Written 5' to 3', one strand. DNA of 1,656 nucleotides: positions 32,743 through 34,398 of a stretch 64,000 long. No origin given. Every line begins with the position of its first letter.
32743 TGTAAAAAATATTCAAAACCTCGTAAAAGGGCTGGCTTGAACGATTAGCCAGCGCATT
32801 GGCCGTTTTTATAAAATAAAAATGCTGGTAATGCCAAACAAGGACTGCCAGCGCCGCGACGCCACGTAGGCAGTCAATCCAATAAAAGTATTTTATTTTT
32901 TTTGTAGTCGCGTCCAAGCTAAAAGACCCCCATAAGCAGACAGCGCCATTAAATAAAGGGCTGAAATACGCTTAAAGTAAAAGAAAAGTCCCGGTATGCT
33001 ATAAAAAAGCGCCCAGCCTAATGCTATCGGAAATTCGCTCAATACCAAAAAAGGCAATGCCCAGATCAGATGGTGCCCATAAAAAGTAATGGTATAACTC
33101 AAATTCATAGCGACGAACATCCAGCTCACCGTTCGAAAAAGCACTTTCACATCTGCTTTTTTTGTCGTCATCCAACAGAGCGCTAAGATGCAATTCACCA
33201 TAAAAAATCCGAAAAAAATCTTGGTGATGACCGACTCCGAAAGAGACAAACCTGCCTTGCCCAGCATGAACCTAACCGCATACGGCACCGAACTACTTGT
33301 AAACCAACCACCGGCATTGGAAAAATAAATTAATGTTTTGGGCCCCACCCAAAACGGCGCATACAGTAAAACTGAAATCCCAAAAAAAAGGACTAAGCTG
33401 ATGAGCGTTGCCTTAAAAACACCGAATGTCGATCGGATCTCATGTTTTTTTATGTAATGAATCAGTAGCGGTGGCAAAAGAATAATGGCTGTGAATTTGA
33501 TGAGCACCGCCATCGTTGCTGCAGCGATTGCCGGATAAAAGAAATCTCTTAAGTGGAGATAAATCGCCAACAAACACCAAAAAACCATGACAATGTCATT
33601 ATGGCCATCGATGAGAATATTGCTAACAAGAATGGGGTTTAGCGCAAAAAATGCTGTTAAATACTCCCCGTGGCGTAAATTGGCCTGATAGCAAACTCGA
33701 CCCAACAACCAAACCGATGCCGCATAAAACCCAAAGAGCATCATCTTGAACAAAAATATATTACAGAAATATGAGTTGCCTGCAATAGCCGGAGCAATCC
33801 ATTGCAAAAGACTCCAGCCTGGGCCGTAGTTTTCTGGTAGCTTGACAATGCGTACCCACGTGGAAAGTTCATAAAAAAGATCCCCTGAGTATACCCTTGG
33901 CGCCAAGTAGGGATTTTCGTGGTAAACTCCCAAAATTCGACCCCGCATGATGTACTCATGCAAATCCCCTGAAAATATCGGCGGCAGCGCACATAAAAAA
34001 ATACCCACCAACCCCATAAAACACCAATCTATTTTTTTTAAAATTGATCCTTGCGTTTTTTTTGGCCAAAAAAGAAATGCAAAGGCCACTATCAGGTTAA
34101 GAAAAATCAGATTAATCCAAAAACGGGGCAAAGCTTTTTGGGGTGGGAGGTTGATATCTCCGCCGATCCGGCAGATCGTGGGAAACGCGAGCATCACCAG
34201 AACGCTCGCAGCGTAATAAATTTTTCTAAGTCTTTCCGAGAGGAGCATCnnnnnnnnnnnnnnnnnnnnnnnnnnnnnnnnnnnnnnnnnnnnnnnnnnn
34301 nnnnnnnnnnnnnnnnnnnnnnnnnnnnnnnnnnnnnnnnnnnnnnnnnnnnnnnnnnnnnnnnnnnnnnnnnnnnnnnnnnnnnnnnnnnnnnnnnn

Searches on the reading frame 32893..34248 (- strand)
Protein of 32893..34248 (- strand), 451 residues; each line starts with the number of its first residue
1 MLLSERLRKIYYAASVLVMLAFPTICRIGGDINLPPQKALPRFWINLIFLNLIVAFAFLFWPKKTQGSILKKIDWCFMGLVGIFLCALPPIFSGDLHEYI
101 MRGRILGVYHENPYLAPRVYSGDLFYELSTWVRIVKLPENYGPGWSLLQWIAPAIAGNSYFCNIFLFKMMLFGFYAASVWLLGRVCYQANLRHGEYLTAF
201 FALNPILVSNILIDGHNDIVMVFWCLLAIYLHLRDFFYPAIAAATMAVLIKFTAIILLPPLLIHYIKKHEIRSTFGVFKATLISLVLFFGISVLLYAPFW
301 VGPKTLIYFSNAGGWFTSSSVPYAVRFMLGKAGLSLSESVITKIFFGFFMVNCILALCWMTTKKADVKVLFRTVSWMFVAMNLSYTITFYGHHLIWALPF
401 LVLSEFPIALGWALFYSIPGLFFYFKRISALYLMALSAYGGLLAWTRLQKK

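Call 3: search_protein_families(library=pfam, proteins=[window:32893-34248:-], max_evalue=0.01)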
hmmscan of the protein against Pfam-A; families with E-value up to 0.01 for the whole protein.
window:32893-34248:- (451 aa): 0 families

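Call 4: search_protein_families(library=ncbifam, proteins=[window:32893-34248:-], max_evalue=0.01)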
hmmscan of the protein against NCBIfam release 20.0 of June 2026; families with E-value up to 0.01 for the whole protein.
window:32893-34248:- (451 aa): 0 families

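Call 53: find_homologous_proteins(query=window:32893-34248:-, max_evalue=1e-10)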
Query window:32893-34248:- (451 aa): 182 proteins with E <= 1e-10 among 8000 candidates; the best 120 are listed.
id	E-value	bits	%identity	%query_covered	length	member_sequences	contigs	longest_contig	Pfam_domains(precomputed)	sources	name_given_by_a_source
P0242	4.9e-290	981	100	96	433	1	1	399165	PF26314.1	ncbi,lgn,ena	-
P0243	1.9e-141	491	53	100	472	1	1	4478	PF26314.1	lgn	-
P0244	3.0e-140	487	51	96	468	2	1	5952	PF09594.17,PF26314.1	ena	-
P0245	1.4e-139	485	52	97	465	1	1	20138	PF26314.1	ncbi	-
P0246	7.0e-139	482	52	99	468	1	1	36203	PF09594.17,PF09852.16,PF26314.1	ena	-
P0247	2.6e-135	471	50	97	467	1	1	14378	PF26314.1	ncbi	-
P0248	4.1e-134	467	53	96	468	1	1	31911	PF26314.1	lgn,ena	-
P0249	1.4e-133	465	52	97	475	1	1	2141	PF26314.1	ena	-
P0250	4.7e-129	450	52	96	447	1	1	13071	PF26314.1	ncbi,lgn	-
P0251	1.1e-119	419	48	99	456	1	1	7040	PF26314.1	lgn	-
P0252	9.9e-115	403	46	96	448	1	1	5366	PF09594.17,PF26314.1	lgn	-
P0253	5.8e-102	361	47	94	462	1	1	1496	PF26314.1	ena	-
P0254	1.6e-99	353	42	96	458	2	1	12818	PF26314.1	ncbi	-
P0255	4.4e-94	335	43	98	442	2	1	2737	PF26314.1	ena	-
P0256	3.0e-93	332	41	99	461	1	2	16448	PF26314.1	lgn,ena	-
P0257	4.9e-91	325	42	100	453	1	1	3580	PF26314.1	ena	-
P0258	6.9e-88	314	42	96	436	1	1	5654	PF26314.1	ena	-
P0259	6.0e-62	229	47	57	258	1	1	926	PF26314.1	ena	-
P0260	7.0e-59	219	34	97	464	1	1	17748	PF26314.1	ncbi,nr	ncbi:MAG: hypothetical protein HYT89_05065 [Candidatus Omnitrophica bacterium]|nr:hypothetical prote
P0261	2.0e-55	207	34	98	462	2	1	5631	PF26314.1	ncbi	-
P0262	1.2e-51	195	33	95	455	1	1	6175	PF26314.1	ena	-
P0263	8.4e-49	185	34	95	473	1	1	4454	PF26314.1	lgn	-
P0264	1.0e-48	185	33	95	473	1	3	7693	PF26314.1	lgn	-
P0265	5.5e-26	110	30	86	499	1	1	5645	PF09594.17,PF26314.1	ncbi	-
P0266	5.7e-26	110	32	61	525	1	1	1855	PF26314.1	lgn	-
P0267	2.4e-24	105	32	61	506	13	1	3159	PF09594.17,PF06728.20,PF26314.1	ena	-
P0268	3.3e-24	104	32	56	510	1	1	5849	PF26314.1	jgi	-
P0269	3.3e-24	104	34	47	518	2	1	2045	PF09594.17,PF26314.1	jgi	jgi:hypothetical protein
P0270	5.6e-24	103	35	42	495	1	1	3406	PF09594.17,PF26314.1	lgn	-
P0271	6.2e-24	103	31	60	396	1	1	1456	PF26314.1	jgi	jgi:hypothetical protein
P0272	1.4e-23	102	33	48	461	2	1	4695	PF09594.17,PF06728.20,PF26314.1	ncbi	-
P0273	1.5e-23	102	33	64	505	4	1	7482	PF26314.1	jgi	-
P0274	1.7e-23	102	29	69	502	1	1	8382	PF26314.1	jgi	jgi:hypothetical protein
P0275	1.8e-23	102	31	57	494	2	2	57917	PF09594.17,PF26314.1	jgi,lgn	jgi:hypothetical protein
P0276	3.1e-23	101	29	67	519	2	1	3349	PF09594.17,PF06728.20,PF26314.1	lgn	-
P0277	5.3e-23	100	34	36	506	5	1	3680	PF09594.17,PF26314.1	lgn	-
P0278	8.3e-23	100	29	67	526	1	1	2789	PF09594.17,PF06728.20,PF26314.1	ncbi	-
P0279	2.6e-22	98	31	51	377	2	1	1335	PF09594.17,PF26314.1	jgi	-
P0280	8.0e-22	96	29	57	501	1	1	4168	PF26314.1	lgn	-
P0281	1.3e-21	96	37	48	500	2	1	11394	PF09594.17,PF26314.1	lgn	-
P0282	1.6e-21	95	30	57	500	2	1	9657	PF09594.17,PF26314.1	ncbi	-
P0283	2.3e-21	95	30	50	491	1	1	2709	PF09594.17,PF26314.1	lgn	-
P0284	5.0e-21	94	32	59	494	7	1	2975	PF26314.1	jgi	jgi:hypothetical protein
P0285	3.3e-20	91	28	56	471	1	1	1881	PF09594.17,PF06728.20,PF26314.1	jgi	jgi:hypothetical protein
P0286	4.0e-20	91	29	56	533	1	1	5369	PF26314.1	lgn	-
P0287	1.5e-19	89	35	38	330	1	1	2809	PF26314.1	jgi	-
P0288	2.2e-19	88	31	62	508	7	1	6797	PF09594.17,PF26314.1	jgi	jgi:hypothetical protein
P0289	3.4e-19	88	31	50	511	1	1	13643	PF09594.17,PF26314.1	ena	-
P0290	5.0e-19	87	34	40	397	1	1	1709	PF26314.1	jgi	jgi:hypothetical protein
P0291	5.0e-19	87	35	38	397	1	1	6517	PF26314.1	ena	-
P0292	7.2e-19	87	34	51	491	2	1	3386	PF09594.17,PF26314.1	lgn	-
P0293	1.1e-18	86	36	38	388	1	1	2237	PF26314.1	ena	-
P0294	2.5e-18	85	32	45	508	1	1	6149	PF09594.17,PF26314.1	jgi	jgi:hypothetical protein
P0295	2.5e-18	85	30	67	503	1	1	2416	PF09594.17,PF26314.1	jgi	jgi:hypothetical protein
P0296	3.3e-18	84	33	51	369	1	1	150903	PF26314.1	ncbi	-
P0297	3.5e-18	84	36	46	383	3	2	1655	PF26314.1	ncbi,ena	-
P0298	4.7e-18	84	30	56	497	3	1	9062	PF09594.17,PF26314.1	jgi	jgi:hypothetical protein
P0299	7.6e-18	83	34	40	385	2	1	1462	PF26314.1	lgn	-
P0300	8.6e-18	83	30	62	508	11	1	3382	PF26314.1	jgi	jgi:alpha-1,6-mannosyltransferase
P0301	1.1e-17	83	37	39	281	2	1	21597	PF26314.1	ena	-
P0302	1.5e-17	82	29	54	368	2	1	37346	PF09594.17,PF26314.1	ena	-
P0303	3.0e-17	81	32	38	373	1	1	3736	PF26314.1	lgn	-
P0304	4.0e-17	81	30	56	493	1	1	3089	PF26314.1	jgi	jgi:alpha-1,6-mannosyltransferase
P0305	4.3e-17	81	31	36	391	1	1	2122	PF09594.17,PF26314.1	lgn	-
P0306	4.8e-17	81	27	56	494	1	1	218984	PF09594.17,PF26314.1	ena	-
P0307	8.8e-17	80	28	62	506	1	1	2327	PF09594.17,PF26314.1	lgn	-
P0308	8.8e-17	80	30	51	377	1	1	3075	PF26314.1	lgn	-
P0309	1.0e-16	80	29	56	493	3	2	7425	PF09594.17,PF26314.1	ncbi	-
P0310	1.0e-16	79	28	47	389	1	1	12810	PF26314.1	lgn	-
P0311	1.2e-16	79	31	58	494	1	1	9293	PF26314.1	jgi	jgi:alpha-1,6-mannosyltransferase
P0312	2.1e-16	78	28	47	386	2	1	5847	PF26314.1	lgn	-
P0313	2.5e-16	78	30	54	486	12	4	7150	PF26314.1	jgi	jgi:hypothetical protein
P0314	3.4e-16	78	29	54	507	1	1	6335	PF09594.17,PF26314.1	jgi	jgi:hypothetical protein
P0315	3.5e-16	78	32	42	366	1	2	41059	PF26314.1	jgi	jgi:hypothetical protein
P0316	7.5e-16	77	29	44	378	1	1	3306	PF26314.1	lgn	-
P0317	7.5e-16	77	30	40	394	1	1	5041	PF26314.1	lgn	-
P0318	8.6e-16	76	32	51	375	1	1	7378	PF26314.1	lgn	-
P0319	8.8e-16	76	31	46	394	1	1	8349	PF26314.1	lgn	-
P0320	1.2e-15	76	31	55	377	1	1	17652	PF26314.1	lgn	-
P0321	1.3e-15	76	29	51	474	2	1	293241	PF09594.17,PF26314.1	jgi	jgi:hypothetical protein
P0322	1.5e-15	76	29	74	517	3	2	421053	PF09594.17,PF26314.1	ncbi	-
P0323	1.9e-15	75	29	68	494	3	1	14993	PF26314.1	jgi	jgi:alpha-1,6-mannosyltransferase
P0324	2.4e-15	75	30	37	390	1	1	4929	PF26314.1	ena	-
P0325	2.6e-15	75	33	46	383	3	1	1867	PF26314.1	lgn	-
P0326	2.7e-15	75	32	48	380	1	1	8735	PF09594.17,PF26314.1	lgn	-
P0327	3.1e-15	75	29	62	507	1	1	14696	PF26314.1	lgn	-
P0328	3.3e-15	74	26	59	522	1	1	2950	PF26314.1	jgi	jgi:hypothetical protein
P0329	3.8e-15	74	28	49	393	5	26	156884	PF26314.1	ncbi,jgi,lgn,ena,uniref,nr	ncbi:MAG: hypothetical protein UU81_C0009G0018 [Microgenomates group bacterium GW2011_GWC1_41_8]|uni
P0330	4.1e-15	74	32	47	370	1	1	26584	PF26314.1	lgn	-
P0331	4.1e-15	74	32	44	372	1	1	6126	PF26314.1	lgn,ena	-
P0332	5.2e-15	74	28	60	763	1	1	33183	PF01983.22,PF09837.16,PF26314.1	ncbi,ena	-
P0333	6.3e-15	74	30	36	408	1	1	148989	PF26314.1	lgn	-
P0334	8.3e-15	73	33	54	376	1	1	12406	PF26314.1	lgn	-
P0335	8.8e-15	73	31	44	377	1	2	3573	PF26314.1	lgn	-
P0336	1.0e-14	73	32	40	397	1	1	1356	PF26314.1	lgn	-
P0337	1.1e-14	73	35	42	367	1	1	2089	PF26314.1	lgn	-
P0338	1.1e-14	73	33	37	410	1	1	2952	PF26314.1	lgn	-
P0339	1.5e-14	72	33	49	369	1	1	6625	PF26314.1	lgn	-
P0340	1.5e-14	72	33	42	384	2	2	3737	PF26314.1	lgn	-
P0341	2.6e-14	72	34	37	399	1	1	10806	PF26314.1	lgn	-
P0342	2.6e-14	72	30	40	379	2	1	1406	PF26314.1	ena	-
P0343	2.8e-14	71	28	48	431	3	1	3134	PF26314.1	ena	-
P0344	3.8e-14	71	29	42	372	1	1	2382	PF26314.1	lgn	-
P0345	4.1e-14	71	29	53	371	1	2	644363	PF26314.1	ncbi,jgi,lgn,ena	-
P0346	4.2e-14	71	29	46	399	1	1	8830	PF26314.1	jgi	jgi:hypothetical protein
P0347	4.3e-14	71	32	47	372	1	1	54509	PF26314.1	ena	-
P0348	5.9e-14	70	30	56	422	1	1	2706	PF06728.20,PF03155.22,PF26314.1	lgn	-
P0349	5.9e-14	70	32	47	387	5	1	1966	PF26314.1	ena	-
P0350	6.7e-14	70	30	45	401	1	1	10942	PF26314.1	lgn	-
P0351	8.8e-14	70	29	49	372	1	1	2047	PF26314.1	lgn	-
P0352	9.1e-14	70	30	58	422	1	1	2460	PF03155.22,PF26314.1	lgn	-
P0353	1.0e-13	70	30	44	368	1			PF26314.1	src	-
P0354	1.1e-13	70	33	46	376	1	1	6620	PF26314.1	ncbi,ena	-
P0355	1.1e-13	70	32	40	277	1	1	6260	PF26314.1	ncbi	-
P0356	1.1e-13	69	30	45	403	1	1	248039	PF09594.17,PF26314.1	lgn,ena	-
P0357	1.1e-13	69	34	47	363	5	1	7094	PF26314.1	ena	-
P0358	1.2e-13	69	28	48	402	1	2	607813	PF26314.1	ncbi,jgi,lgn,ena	-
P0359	2.0e-13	69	29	47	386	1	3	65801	PF26314.1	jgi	jgi:hypothetical protein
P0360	2.0e-13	69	27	57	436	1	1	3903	PF26314.1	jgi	jgi:Gpi18-like mannosyltransferase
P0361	2.1e-13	69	32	48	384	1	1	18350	PF26314.1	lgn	-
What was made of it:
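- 32893..34248 (-): MEM451: MptA/B-family GT-C glycosyltransferase. Predicted to transfer the lipid-linked sugar to an envelope acceptor. Third gene of the cassette. Precomputed PF26314 (call 53).
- On GT-C glycosyltransferase, MptA/MptB family: PF26314 is precomputed for the window protein P0242 and all listed relatives (call 53).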

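Call 74: predict_structure(alignment_id=A2)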
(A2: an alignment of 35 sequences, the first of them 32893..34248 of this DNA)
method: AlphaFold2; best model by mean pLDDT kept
length: 451 residues; sequences in the alignment: 35
mean_pLDDT: 93.4   pTM: 0.93
mean pLDDT of the five models: 93.4, 92.7, 92.2, 92.2, 91.8
residues with pLDDT >= 90: 373; 70-90: 66; 50-70: 12; < 50: 0
segments of 3 or more residues with pLDDT < 50: none
pLDDT, mean of each block of 10 residues (from residue 1): 87 97 96 91 96 95 73 96 96 92 96 92 93 89 96 96 98 98 97 92 96 96 99 98 98 97 98 97 98 96 80 76 93 95 95 98 97 97 86 94 92 91 84 93 93 80
secondary structure, 60 per line:
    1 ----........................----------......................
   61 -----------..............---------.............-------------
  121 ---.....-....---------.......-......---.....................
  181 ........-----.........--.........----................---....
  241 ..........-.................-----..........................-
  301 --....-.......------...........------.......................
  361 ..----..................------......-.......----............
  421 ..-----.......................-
elements in order: H5-28 H39-60 H72-85 H95-107 H124-128 H130-133 H143-149 H151-156 H160-188 H194-202 H205-213 H218-233 H237-250 H252-268 H274-299 H303-306 H308-314 H321-331 H338-362 H367-384 H391-396 H398-404 H409-422 H428-450
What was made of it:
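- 32893..34248 (-): AF2 model pLDDT 93.4 (call 74).
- On GT-C glycosyltransferase, MptA/MptB family: AF2 model pLDDT 93.4, pTM 0.93 (call 74).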

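Call 76: fold_search(model_id=the predicted structure, library=pdb)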
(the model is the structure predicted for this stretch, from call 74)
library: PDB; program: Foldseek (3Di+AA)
matches with E <= 10: 113; with E <= 0.001: 0
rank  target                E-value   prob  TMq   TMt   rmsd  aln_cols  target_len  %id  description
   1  9wno_A                1.3e-03  1.00  0.54  0.59  10.8       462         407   11  Cryo-EM structure of Candida glabrata GPI mannosyltransferase I bound to Dol-P-Man (released 2025-12-03)
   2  9dm5                  1.5e-03  1.00  0.46  0.53   8.1       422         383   14  Product-Bound mannosyltransferase PimE (released 2025-06-25)
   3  9s6r_A                3.6e-03  1.00  0.61  0.71   4.4       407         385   14  Ternary cryo-EM structure of yeast ALG3 with Dol25-PP-GlcNAc2Man5, Dol25-P-Man, and Fab (released 2026-03-18)
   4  6snh_X                4.5e-03  1.00  0.59  0.56   5.8       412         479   13  Cryo-EM structure of yeast ALG6 in complex with 6AG9 Fab and Dol25-P-Glc (released 2020-03-11)
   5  9dm7_A                5.2e-03  1.00  0.45  0.53   8.4       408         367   16  mannosyltransferase PimE in complex with Fab_E6 (released 2025-06-25)
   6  7wld_U                2.4e-02  1.00  0.51  0.54   8.4       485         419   11  Cryo-EM structure of the human glycosylphosphatidylinositol transamidase complex at 2.53 Angstrom resolution (released 2022-04-27)
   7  9ub7_B                3.6e-02  1.00  0.53  0.59   5.3       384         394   14  Structure of glycosylphosphatidylinositol transamidase,state 1 (released 2026-04-08)
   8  5gmy_A                4.6e-02  1.00  0.37  0.22  15.9       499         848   12  Crystal structure of the Archaeoglobus fulgidus oligosaccharyltransferase (O29867_ARCFU) tethered with an acceptor pep (released 2017-02-01)
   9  8agb_A                4.9e-02  1.00  0.40  0.29  16.9       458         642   12  Structure of yeast oligosaccharylransferase complex with lipid-linked oligosaccharide bound (released 2022-12-07)
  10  8imx_U                5.3e-02  1.00  0.49  0.53   8.4       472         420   11  Cryo-EM structure of GPI-T with a chimeric GPI-anchored protein (released 2023-08-16)
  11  7w72_U                6.2e-02  1.00  0.46  0.49  10.0       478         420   12  Structure of a human glycosylphosphatidylinositol (GPI) transamidase (released 2022-02-16)
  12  3waj                  1.9e-01  0.99  0.39  0.25  14.8       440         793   14  Crystal structure of the Archaeoglobus fulgidus oligosaccharyltransferase (O29867_ARCFU) complex with Zn and sulfate (released 2013-10-30)
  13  5ezm                  2.3e-01  1.00  0.44  0.37   8.5       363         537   14  Crystal Structure of ArnT from Cupriavidus metallidurans in the apo state (released 2016-02-17)
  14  7oci_F                2.7e-01  0.99  0.41  0.30  16.2       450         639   13  Cryo-EM structure of yeast Ost6p containing oligosaccharyltransferase complex (released 2022-02-16)
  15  5f15                  3.3e-01  1.00  0.45  0.38   8.3       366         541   14  Crystal Structure of ArnT from Cupriavidus metallidurans bound to Undecaprenyl phosphate (released 2016-02-17)
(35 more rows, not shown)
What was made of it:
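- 32893..34248 (-): The top 22 PDB fold matches are all GT-C enzymes, ALG3 TM 0.61/0.71 (call 76).
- On GT-C glycosyltransferase, MptA/MptB family: The top 22 PDB matches are all GT-C, ALG3 TM 0.61/0.71 (call 76).
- GT-C fold of MEM451 (calls 74, 76).
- Tried and rejected: This was resolved by precomputed Pfam and by the predicted fold (calls 53, 76).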
